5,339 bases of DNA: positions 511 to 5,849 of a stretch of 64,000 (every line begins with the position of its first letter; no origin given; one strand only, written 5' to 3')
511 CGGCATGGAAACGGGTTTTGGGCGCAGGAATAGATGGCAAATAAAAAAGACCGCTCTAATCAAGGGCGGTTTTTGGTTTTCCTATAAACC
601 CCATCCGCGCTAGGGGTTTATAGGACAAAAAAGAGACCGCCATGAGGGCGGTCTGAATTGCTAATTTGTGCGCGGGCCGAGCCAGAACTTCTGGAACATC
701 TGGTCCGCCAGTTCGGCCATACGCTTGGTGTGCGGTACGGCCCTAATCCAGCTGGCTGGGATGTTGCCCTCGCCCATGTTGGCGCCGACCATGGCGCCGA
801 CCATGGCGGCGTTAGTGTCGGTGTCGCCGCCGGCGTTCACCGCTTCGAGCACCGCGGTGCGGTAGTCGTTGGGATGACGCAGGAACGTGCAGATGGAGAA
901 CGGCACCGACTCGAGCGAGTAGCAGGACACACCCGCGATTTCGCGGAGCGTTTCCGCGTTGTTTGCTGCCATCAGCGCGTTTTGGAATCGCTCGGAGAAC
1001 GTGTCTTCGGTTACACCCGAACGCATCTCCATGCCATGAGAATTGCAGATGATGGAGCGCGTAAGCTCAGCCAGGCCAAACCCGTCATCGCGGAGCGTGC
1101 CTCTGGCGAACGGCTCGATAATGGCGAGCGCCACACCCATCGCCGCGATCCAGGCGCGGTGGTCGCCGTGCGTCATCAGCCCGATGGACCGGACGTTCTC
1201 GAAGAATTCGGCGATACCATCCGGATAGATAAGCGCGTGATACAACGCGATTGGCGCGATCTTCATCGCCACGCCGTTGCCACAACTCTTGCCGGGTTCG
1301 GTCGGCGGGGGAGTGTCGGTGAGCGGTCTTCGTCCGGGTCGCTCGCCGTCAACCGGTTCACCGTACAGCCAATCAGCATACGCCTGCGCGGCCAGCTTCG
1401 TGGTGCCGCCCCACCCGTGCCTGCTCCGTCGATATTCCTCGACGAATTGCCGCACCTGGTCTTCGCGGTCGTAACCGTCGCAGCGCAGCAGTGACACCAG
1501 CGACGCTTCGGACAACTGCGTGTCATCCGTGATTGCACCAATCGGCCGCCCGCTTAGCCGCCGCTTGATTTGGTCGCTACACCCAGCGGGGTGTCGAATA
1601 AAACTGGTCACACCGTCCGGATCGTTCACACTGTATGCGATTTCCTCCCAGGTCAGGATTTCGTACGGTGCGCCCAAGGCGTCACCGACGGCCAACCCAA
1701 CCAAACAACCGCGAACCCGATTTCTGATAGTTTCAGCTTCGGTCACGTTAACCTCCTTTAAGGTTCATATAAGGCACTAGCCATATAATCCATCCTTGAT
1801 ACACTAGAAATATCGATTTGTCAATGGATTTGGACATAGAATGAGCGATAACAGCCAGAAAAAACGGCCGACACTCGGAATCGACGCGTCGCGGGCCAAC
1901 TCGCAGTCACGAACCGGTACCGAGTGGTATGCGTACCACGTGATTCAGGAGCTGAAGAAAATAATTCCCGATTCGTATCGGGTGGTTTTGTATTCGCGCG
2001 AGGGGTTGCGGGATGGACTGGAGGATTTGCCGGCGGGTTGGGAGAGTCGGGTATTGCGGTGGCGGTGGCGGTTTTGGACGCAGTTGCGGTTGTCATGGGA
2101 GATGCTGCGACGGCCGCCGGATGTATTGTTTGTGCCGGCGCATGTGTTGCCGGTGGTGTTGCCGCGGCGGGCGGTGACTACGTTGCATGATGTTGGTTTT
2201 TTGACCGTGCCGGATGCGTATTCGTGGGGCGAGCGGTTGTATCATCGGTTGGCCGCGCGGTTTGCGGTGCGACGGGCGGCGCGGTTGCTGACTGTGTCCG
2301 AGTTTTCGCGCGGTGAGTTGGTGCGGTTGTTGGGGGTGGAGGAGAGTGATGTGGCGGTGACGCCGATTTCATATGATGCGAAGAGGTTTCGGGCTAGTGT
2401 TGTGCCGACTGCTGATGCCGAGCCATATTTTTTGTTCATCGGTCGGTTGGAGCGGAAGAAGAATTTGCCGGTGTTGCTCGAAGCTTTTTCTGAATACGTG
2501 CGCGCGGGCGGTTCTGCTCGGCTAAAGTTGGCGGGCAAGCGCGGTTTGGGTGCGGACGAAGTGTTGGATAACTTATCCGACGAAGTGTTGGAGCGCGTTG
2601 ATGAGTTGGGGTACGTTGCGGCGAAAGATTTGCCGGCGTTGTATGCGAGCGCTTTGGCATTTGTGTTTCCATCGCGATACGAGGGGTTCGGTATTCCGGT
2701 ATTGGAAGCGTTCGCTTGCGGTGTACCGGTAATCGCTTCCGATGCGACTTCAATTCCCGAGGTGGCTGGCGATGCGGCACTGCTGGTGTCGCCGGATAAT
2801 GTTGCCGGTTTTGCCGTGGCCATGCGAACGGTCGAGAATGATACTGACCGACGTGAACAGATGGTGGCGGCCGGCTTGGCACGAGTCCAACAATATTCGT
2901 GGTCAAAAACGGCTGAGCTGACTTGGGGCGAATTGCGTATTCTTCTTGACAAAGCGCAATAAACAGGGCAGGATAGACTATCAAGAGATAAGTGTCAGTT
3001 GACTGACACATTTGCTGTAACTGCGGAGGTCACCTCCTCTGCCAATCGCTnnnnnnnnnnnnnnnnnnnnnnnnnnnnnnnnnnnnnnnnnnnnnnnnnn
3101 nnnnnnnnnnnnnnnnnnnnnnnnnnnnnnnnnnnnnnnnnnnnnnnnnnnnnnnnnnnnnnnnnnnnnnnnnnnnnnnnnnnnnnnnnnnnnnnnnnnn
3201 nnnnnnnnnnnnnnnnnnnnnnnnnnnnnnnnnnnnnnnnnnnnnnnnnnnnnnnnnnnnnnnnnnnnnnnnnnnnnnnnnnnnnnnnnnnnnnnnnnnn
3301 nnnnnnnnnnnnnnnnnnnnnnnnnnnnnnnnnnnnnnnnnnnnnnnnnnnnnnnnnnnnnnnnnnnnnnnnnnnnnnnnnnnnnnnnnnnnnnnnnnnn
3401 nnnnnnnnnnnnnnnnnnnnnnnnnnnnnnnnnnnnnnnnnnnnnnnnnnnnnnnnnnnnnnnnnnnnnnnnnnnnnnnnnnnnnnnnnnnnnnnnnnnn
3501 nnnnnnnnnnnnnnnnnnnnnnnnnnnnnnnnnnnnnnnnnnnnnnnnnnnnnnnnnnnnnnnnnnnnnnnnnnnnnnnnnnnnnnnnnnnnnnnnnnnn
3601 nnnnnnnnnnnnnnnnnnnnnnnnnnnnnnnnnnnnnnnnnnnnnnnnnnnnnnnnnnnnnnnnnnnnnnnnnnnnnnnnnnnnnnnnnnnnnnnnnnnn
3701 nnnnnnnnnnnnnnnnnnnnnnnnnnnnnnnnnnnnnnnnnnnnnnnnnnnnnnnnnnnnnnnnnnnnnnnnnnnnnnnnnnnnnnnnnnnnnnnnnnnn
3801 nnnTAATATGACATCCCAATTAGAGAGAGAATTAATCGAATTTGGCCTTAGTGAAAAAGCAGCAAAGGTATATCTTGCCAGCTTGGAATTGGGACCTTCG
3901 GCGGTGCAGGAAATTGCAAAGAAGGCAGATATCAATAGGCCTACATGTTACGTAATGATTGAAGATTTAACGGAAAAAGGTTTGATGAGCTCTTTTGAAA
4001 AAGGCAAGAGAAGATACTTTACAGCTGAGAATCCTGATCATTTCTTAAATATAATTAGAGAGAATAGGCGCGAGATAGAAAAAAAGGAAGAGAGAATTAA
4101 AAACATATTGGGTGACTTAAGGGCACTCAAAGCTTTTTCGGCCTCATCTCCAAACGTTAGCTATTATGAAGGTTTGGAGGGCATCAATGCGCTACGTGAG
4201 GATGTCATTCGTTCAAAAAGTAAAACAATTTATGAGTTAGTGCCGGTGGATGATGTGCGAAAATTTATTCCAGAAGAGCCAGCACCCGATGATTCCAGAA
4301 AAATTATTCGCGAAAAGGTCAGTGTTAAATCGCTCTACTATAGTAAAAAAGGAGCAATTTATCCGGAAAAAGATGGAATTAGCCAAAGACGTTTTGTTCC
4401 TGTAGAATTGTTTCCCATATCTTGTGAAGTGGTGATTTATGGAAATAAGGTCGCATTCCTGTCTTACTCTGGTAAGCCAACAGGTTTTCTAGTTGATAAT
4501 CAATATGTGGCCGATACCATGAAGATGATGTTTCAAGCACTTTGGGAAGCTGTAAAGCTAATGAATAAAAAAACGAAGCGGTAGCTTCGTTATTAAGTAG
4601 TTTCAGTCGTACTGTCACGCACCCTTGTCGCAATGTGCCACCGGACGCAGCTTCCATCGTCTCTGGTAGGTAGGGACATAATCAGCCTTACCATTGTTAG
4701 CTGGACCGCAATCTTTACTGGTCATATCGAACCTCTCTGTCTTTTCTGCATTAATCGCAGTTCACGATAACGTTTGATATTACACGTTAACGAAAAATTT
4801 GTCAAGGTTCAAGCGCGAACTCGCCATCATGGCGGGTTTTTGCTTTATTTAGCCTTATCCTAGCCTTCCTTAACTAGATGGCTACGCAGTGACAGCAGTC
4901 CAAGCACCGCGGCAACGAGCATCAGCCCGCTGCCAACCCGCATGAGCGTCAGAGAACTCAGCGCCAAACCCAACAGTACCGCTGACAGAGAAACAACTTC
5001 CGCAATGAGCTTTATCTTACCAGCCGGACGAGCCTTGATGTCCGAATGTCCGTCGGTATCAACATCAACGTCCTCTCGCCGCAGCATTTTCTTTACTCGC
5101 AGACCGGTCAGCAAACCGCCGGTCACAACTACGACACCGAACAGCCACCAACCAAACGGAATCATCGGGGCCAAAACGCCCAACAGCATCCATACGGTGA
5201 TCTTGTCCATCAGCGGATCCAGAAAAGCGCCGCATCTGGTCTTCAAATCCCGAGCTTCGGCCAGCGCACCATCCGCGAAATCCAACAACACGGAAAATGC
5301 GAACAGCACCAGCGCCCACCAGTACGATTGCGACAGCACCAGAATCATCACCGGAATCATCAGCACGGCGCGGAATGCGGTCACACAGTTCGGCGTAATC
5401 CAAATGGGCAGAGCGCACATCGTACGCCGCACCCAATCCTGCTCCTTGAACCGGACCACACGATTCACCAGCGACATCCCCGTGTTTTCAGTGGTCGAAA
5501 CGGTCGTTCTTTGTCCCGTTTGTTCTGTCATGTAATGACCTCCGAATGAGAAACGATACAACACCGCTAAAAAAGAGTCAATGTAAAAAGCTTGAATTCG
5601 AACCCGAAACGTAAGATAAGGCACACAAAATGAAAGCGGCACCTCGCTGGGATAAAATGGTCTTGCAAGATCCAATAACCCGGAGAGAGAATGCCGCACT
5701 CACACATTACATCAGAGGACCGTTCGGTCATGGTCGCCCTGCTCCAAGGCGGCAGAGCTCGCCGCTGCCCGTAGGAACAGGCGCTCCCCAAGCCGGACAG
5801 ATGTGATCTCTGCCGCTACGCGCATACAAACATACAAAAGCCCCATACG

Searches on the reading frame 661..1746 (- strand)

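Call 7: search_protein_families(library=pfam, proteins=[window:661-1746:-], max_evalue=0.001)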
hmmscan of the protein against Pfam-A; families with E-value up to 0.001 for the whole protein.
window:661-1746:- (361 aa): 1 family
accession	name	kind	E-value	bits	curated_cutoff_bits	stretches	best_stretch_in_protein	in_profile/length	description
PF03747.19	ADP_ribosyl_GH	-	3.9e-57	194.6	26.2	1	13-331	1-286/287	ADP-ribosylglycohydrolase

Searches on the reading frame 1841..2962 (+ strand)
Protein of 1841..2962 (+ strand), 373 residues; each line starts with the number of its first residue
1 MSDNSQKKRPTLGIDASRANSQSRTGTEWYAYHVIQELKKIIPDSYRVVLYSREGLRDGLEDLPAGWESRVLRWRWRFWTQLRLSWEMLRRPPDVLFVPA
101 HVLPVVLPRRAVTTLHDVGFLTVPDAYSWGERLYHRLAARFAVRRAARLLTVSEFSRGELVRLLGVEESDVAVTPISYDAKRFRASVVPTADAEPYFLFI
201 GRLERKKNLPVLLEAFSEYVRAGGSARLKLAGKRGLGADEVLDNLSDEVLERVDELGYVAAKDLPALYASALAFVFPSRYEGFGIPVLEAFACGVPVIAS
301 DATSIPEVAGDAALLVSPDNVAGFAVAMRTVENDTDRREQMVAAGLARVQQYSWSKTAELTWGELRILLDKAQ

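Call 7: search_protein_families(library=pfam, proteins=[window:1841-2962:+], max_evalue=0.001)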
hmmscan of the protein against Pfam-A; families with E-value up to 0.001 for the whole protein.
window:1841-2962:+ (373 aa): 6 families
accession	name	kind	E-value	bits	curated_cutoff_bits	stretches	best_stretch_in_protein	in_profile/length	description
PF00534.26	Glycos_transf_1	-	6.9e-33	114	26.4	1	191-345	12-169/172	Glycosyl transferases group 1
PF13692.12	Glyco_trans_1_4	-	3.6e-31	108.8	27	1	195-331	2-139/142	Glycosyl transferases group 1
PF20706.3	GT4-conflict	-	1.7e-11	44.2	26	1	171-348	174-353/385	Family 4 Glycosyltransferase in conflict systems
PF13524.12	Glyco_trans_1_2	-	3.3e-11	43.8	25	1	227-358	16-139/144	Glycosyl transferase-like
PF13439.12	Glyco_transf_4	-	9e-11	42.5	28.5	1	26-179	3-167/170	Glycosyltransferase Family 4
PF13579.12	Glyco_trans_4_4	-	3.3e-09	37.7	29.7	1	26-175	2-156/158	Glycosyl transferase 4-like domain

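Call 60: search_protein_families(library=ncbifam, proteins=[window:1841-2962:+], max_evalue=0.00001)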
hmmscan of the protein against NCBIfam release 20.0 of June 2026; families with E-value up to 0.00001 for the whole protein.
window:1841-2962:+ (373 aa): 25 families
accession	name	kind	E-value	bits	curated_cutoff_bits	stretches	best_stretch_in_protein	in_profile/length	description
TIGR04047.1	MSMEG_0565_glyc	hypoth_equivalog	2.4e-27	96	259.85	1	111-359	113-365/373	MSMEG_0565 family glycosyltransferase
NF041876.1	EPS_EpsE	equivalog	8.3e-23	81.2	400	1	165-356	182-384/389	exopolysaccharide biosynthesis GT4 family glycosyltransferase EpsE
TIGR02149.1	glgA_Coryne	subfamily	4.2e-21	75.5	302.4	1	139-361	138-383/391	glycogen synthase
TIGR03449.1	mycothiol_MshA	equivalog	1.5e-18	66.9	462.5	1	144-359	163-394/406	D-inositol-3-phosphate glycosyltransferase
NF038295.1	EPS_HpsP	equivalog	1.6e-17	63.6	550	1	159-359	178-378/388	hormogonium polysaccharide biosynthesis glycosyltransferase HpsP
NF053787.1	GlcN_PG_synth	equivalog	8.9e-16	57.7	480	1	182-359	186-350/361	N-acetylglucosaminyl phosphatidylglycerol synthase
TIGR03088.1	stp2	hypoth_equivalog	6e-15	55.2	409.05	1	190-358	190-363/374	TIGR03088 family PEP-CTERM/XrtA system glycosyltransferase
TIGR03999.1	thiol_BshA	equivalog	1e-14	54.3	273.7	1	112-355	117-360/375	N-acetyl-alpha-D-glucosaminyl L-malate synthase BshA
NF041010.1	glycosy_Agl16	equivalog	2.2e-13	49.8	575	1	137-358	125-341/352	glycosylation protein Agl16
TIGR04157.1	glyco_rSAM_CFB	subfamily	1.1e-11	44.4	400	1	193-312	226-342/406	TIGR04157 family glycosyltransferase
NF050063.1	ProtGlycPglJ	equivalog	2.6e-11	43.3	500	1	140-358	139-356/363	N-acetylgalactosamine-N,N'-diacetylbacillosaminyl-diphospho-undecaprenol 4-alpha-N-acetylgalactosaminyltransferase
TIGR02472.1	sucr_P_syn_N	equivalog_domain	3.1e-10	39.4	576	1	193-356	247-429/439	sucrose-phosphate synthase, putative, glycosyltransferase domain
NF047684.1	TeichurnBiosyTuaC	equivalog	3.1e-09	36.3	550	1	194-358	219-379/391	teichuronic acid biosynthesis protein TuaC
NF038298.1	EPS_HpsO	equivalog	1.2e-08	34.1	575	1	281-352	299-371/388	hormogonium polysaccharide biosynthesis glycosyltransferase HpsO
NF046085.1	XrtY_assoc_Gly1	equivalog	4.6e-08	32.3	400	1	189-348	204-363/387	XrtY-associated glycosyltransferase XYAG1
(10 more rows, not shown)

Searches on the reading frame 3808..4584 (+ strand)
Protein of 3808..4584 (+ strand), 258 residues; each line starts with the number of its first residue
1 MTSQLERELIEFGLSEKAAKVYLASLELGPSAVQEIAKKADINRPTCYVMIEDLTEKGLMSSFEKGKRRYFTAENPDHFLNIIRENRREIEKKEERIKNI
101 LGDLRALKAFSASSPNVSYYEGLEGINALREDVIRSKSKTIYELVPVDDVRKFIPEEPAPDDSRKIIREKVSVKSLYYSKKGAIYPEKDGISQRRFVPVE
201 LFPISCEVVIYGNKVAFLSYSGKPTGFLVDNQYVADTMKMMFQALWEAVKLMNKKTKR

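Call 7: search_protein_families(library=pfam, proteins=[window:3808-4584:+], max_evalue=0.001)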
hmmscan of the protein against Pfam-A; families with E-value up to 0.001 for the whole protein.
window:3808-4584:+ (258 aa): 2 families
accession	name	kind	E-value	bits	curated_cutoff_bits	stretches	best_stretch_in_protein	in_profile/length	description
PF01978.25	TrmB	-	2.5e-12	46.9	25.6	1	11-71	3-63/68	Sugar-specific transcriptional regulator TrmB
PF24033.1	DUF7342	-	0.00039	20.9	31.6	1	29-96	16-85/150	Family of unknown function (DUF7342)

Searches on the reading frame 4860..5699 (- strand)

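Call 7: search_protein_families(library=pfam, proteins=[window:4860-5699:-], max_evalue=0.001)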
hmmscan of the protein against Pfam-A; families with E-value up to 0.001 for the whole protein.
window:4860-5699:- (279 aa): 1 family
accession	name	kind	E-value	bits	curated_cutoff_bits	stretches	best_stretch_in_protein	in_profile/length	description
PF01066.26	CDP-OH_P_transf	-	1.9e-21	77.5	22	1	100-266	1-149/152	CDP-alcohol phosphatidyltransferase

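Call 60: search_protein_families(library=ncbifam, proteins=[window:4860-5699:-], max_evalue=0.00001)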
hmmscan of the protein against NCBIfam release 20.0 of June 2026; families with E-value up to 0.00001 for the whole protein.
window:4860-5699:- (279 aa): 6 families
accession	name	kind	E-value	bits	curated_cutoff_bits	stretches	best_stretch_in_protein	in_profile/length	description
TIGR00560.1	pgsA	equivalog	1.4e-18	68.1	109.1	1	101-275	2-173/183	CDP-diacylglycerol--glycerol-3-phosphate 3-phosphatidyltransferase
NF008090.0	PRK10832.1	equivalog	8.2e-12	45.6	304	1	103-273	6-170/182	CDP-diacylglycerol--glycerol-3-phosphate 3-phosphatidyltransferase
NF040950.1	archin_ph_syn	equivalog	1.2e-11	44.8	180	1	99-198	22-123/191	archaetidylinositol phosphate synthase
NF045883.1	PIPSynth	equivalog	8.5e-09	35.4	170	1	99-171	21-94/197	phosphatidylinositol phosphate synthase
NF053678.1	ClpnSynClsA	equivalog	2.9e-08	34.1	240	1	99-199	2-103/180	cardiolipin synthase ClsA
NF041135.1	IPPtranDIPPsyn_Thcocales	equivalog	1e-06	28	580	1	77-194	229-345/419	bifunctional L-myo-inositol-1-phosphate cytidylyltransferase/CDP-L-myo-inositol myo-inositolphosphotransferase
